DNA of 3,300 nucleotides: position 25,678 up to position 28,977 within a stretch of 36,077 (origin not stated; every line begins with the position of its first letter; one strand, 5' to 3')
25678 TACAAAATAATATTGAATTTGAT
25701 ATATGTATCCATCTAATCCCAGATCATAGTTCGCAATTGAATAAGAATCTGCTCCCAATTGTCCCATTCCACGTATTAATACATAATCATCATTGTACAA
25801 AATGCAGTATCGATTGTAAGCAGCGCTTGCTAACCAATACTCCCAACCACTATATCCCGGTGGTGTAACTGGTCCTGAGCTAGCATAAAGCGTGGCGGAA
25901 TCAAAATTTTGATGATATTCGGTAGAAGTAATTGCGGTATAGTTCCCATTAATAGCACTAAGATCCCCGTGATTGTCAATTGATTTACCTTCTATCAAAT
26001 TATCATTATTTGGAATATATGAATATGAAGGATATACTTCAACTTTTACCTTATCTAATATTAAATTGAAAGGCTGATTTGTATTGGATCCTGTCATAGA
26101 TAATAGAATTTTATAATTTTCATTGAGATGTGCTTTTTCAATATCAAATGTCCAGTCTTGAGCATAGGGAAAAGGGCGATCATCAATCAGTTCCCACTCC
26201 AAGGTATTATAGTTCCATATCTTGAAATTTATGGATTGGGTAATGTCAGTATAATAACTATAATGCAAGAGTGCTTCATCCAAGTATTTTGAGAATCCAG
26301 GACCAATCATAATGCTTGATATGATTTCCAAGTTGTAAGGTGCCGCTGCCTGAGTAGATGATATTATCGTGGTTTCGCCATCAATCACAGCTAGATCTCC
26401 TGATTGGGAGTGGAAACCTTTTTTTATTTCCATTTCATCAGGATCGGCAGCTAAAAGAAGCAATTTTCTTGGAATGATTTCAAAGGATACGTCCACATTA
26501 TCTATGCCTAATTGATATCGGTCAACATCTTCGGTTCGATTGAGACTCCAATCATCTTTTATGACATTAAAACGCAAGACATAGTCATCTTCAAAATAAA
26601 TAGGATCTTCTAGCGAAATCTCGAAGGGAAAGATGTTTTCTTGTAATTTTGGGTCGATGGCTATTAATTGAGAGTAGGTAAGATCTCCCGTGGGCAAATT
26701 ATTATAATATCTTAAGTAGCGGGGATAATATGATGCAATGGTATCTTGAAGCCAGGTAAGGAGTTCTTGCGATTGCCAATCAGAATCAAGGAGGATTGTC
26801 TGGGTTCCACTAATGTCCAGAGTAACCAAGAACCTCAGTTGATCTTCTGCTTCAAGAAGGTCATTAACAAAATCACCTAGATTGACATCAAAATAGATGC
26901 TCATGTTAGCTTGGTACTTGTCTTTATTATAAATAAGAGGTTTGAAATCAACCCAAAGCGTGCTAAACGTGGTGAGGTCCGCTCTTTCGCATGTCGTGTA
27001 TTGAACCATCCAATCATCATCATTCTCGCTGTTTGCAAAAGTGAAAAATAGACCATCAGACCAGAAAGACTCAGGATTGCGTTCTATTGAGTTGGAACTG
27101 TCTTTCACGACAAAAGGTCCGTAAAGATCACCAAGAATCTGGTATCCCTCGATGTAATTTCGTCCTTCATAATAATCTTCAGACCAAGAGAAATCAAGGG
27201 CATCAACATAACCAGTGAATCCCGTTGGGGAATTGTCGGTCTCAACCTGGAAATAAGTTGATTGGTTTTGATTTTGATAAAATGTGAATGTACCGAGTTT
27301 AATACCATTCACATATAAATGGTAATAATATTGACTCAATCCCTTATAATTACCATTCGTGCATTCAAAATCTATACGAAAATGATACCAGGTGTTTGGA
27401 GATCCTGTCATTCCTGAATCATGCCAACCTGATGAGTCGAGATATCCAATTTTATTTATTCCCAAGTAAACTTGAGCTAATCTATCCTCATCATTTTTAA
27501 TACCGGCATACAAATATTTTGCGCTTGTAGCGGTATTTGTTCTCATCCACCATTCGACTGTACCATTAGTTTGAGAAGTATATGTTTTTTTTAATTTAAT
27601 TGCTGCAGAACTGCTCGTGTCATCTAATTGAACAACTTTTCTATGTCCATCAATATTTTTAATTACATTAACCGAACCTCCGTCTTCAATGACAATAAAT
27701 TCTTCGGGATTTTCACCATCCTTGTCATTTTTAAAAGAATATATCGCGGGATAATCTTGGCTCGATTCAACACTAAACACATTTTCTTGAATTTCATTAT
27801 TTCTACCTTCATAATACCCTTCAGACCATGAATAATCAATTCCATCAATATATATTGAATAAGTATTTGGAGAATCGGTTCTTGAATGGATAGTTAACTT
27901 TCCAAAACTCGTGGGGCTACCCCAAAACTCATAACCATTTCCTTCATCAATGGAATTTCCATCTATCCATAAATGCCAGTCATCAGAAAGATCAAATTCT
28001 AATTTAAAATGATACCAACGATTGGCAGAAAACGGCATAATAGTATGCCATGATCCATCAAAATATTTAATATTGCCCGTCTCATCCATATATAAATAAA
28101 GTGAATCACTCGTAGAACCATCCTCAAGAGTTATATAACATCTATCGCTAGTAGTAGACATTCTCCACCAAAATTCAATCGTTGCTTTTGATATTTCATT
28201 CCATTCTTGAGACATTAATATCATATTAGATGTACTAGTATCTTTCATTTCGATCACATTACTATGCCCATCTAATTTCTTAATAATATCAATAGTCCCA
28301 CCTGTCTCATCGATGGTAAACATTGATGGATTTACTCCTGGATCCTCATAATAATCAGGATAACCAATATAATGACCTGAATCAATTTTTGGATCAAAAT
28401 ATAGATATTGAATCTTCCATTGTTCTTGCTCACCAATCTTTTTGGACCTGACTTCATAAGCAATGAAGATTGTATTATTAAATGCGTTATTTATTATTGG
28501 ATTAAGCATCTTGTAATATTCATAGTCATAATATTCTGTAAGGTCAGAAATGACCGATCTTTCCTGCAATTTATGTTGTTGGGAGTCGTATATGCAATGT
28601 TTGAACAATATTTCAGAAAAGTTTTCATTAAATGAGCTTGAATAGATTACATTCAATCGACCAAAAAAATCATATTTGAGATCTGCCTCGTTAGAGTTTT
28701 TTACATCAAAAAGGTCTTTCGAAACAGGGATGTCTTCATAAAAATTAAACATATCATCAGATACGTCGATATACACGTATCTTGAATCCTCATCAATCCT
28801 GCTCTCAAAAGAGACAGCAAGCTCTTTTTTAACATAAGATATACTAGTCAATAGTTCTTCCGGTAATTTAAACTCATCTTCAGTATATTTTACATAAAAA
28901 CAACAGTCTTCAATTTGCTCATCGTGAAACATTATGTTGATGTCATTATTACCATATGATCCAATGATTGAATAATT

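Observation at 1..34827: One uninterrupted >=34.8-kb ORF (>=11,609 codons) missing from the supplied ORF track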

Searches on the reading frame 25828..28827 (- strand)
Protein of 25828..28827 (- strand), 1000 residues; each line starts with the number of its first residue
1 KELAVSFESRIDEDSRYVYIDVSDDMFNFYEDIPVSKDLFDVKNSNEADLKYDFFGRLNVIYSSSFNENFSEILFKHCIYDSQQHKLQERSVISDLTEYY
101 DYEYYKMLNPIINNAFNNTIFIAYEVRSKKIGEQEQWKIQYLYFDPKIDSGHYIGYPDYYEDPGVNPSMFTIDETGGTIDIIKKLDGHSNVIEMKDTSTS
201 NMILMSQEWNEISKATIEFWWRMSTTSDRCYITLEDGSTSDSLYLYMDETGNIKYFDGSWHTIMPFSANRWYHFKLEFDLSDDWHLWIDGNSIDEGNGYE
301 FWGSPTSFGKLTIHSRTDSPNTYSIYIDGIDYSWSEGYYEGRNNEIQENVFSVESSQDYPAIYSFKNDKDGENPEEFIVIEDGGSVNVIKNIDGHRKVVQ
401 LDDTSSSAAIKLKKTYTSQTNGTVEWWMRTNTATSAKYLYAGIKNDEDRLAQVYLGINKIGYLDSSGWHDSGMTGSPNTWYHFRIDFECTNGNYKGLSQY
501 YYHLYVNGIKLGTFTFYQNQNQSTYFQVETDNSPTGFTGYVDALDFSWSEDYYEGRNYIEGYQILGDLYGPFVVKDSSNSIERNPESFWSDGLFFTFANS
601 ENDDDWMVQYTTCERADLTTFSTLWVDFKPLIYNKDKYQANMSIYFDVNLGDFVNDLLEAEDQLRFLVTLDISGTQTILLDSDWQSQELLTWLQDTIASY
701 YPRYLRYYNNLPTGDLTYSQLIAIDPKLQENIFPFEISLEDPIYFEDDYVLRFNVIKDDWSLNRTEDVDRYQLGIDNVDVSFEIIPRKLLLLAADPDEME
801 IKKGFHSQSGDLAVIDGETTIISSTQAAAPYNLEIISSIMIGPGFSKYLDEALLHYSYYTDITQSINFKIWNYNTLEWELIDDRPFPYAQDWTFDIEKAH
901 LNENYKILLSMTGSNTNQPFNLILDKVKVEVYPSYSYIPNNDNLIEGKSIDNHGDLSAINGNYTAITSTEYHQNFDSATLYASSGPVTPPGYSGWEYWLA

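Call 50: search_protein_families(library=pfam, proteins=[window:25828-28827:-], max_evalue=0.5)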
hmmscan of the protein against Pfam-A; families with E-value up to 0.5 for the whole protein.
window:25828-28827:- (1000 aa): 2 families
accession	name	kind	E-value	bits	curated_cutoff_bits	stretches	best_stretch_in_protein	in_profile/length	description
PF13385.13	Laminin_G_3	-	1.2e-08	35.7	27.6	2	206-321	11-129/151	Concanavalin A-like lectin/glucanases superfamily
PF22585.3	Sialidase-like_CBM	-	0.0046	17.3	27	1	225-293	52-122/156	Sialidase-like, CBM domain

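Call 102: search_protein_families(library=ncbifam, proteins=[window:25828-28827:-], max_evalue=0.1)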
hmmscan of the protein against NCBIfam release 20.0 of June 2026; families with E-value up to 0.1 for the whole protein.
window:25828-28827:- (1000 aa): 0 families
